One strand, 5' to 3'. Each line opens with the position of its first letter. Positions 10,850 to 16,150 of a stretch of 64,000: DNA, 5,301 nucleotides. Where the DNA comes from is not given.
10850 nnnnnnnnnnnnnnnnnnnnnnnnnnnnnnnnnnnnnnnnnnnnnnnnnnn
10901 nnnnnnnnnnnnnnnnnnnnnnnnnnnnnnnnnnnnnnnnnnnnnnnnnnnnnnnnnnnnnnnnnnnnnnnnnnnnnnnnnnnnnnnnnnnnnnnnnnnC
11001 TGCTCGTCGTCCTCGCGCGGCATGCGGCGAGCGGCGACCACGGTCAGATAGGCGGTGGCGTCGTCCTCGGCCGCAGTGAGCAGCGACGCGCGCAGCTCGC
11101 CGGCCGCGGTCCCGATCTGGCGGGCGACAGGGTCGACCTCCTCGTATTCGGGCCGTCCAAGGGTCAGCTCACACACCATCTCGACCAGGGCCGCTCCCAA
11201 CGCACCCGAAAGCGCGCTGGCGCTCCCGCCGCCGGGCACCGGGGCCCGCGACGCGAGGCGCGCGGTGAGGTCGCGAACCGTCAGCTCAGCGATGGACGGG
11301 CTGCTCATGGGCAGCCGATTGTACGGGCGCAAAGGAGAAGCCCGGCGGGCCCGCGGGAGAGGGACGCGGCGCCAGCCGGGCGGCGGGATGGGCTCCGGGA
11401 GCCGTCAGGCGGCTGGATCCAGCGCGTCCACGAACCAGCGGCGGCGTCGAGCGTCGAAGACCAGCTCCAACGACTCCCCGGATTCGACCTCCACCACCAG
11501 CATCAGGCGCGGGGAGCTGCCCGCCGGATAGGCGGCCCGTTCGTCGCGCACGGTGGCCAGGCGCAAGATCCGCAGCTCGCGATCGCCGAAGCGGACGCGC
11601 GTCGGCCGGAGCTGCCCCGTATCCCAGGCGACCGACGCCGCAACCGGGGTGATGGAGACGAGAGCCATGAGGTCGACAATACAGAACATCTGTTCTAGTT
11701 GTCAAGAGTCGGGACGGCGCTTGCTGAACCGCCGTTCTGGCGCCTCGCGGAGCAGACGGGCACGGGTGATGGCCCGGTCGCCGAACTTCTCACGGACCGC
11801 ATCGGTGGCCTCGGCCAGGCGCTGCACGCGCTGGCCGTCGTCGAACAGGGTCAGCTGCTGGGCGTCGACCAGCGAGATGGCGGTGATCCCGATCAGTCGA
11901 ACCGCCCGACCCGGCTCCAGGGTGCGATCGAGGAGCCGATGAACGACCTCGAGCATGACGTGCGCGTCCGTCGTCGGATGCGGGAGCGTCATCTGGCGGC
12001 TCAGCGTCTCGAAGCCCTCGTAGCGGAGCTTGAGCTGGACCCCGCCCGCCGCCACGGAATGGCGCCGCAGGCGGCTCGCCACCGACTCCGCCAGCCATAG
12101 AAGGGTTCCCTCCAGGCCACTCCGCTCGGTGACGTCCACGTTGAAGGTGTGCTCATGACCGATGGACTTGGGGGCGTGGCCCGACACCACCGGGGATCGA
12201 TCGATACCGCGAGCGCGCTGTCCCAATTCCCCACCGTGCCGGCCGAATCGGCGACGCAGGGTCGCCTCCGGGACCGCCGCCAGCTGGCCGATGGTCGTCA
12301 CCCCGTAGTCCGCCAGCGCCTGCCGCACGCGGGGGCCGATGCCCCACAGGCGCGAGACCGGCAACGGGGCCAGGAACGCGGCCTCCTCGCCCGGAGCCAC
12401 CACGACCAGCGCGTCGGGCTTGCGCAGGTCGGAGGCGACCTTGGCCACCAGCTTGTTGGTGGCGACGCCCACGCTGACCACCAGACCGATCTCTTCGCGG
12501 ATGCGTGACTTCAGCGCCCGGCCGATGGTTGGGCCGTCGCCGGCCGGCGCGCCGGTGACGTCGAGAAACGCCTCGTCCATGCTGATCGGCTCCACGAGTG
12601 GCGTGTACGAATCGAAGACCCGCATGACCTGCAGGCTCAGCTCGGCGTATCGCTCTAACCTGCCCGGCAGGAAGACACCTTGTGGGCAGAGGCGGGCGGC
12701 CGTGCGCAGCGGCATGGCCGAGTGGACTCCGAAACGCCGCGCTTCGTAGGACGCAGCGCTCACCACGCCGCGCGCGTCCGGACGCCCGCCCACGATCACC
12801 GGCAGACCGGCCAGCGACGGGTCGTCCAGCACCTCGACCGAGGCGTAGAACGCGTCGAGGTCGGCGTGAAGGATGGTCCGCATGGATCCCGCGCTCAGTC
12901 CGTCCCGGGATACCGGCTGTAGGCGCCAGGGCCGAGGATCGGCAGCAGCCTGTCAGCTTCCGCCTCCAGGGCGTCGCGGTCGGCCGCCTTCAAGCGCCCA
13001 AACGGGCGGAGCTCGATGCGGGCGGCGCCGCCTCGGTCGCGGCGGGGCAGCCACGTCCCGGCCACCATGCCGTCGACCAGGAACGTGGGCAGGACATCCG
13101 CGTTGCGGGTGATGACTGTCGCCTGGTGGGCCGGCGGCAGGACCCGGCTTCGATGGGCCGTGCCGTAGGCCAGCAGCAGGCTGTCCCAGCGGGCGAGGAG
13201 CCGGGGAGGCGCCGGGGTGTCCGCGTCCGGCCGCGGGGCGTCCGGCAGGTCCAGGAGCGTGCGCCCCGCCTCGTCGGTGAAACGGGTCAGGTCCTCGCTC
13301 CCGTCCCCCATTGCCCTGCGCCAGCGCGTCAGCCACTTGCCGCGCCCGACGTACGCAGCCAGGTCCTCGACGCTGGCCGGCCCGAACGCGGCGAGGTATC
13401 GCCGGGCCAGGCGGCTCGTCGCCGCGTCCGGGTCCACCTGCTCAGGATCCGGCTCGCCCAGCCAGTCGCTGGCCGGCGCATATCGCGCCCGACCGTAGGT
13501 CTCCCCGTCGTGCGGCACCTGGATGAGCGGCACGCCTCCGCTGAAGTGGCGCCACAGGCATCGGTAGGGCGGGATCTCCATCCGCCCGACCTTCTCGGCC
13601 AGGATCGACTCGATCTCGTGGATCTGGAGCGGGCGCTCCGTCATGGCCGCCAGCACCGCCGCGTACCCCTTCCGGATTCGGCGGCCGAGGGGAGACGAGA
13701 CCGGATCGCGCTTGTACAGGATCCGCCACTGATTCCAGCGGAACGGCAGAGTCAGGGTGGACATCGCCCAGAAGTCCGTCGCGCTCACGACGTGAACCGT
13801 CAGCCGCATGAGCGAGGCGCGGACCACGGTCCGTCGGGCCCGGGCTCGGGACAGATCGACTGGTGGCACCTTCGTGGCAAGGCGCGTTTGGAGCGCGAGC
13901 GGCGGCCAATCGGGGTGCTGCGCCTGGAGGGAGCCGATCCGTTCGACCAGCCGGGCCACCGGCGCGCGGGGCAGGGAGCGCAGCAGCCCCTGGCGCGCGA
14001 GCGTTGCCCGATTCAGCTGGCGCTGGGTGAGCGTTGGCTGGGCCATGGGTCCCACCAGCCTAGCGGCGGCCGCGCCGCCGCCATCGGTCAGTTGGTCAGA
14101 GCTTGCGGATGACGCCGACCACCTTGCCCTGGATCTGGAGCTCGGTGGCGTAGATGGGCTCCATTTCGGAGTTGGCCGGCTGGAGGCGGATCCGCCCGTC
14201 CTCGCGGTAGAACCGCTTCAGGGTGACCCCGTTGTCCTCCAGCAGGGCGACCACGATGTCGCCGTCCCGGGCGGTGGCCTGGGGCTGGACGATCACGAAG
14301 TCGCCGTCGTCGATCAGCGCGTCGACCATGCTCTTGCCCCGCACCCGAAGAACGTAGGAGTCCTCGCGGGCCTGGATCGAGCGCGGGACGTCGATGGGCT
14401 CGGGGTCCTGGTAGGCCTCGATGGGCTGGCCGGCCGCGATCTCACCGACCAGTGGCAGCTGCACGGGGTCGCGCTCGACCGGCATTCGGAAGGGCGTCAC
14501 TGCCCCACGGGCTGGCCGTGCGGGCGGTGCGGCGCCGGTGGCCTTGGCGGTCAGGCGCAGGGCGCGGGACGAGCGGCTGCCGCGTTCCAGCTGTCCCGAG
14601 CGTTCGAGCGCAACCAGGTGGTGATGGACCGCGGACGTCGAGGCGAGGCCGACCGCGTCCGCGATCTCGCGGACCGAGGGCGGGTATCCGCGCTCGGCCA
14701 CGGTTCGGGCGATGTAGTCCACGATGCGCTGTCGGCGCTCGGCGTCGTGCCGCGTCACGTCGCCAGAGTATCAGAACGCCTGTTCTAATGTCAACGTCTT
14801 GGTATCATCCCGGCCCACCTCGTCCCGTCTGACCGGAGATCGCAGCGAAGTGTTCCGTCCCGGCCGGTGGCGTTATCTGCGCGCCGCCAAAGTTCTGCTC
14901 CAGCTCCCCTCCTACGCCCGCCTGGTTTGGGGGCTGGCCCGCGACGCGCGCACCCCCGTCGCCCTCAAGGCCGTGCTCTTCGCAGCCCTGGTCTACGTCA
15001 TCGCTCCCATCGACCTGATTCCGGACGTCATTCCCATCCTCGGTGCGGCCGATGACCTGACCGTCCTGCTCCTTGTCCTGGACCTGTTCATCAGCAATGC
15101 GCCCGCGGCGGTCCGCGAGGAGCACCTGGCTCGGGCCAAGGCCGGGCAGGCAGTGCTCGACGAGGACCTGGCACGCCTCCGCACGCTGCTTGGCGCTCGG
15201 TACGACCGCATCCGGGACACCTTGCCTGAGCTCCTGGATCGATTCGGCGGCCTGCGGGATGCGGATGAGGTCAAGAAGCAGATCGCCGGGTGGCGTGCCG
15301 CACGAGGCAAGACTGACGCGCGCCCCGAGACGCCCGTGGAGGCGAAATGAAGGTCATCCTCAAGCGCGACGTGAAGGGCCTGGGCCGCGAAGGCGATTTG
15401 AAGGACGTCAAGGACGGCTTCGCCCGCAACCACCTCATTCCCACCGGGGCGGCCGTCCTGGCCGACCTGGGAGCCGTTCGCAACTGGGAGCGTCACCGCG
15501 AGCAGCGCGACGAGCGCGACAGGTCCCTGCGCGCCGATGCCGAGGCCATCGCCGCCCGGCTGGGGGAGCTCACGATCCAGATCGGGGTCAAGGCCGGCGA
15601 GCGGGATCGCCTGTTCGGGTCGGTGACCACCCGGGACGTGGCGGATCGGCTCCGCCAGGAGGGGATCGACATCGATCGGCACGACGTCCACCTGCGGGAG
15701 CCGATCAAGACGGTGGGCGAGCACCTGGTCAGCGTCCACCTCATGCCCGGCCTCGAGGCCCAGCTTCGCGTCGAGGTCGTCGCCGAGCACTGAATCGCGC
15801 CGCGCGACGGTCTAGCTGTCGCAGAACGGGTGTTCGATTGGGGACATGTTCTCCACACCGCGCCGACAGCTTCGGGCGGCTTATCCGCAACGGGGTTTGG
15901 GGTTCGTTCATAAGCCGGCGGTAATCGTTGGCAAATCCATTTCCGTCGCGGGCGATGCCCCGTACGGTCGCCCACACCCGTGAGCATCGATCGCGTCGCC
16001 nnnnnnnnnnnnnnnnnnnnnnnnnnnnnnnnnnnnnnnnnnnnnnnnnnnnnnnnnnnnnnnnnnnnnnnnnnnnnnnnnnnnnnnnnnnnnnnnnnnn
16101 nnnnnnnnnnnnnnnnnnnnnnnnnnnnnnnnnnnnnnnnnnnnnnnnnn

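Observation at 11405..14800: Compact SOS operon lexA, AlkZ/YcaQ-like glycosylase, dinB, small ORF, bracketed by AGAAC-N4-GTTCT boxes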

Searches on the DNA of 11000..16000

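Call 95: search_rna_families(source=window, start=11000, end=16000, threshold=evalue, max_evalue=1)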
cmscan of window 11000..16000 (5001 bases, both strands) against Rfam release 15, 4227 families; matches with E-value up to 1: 0.
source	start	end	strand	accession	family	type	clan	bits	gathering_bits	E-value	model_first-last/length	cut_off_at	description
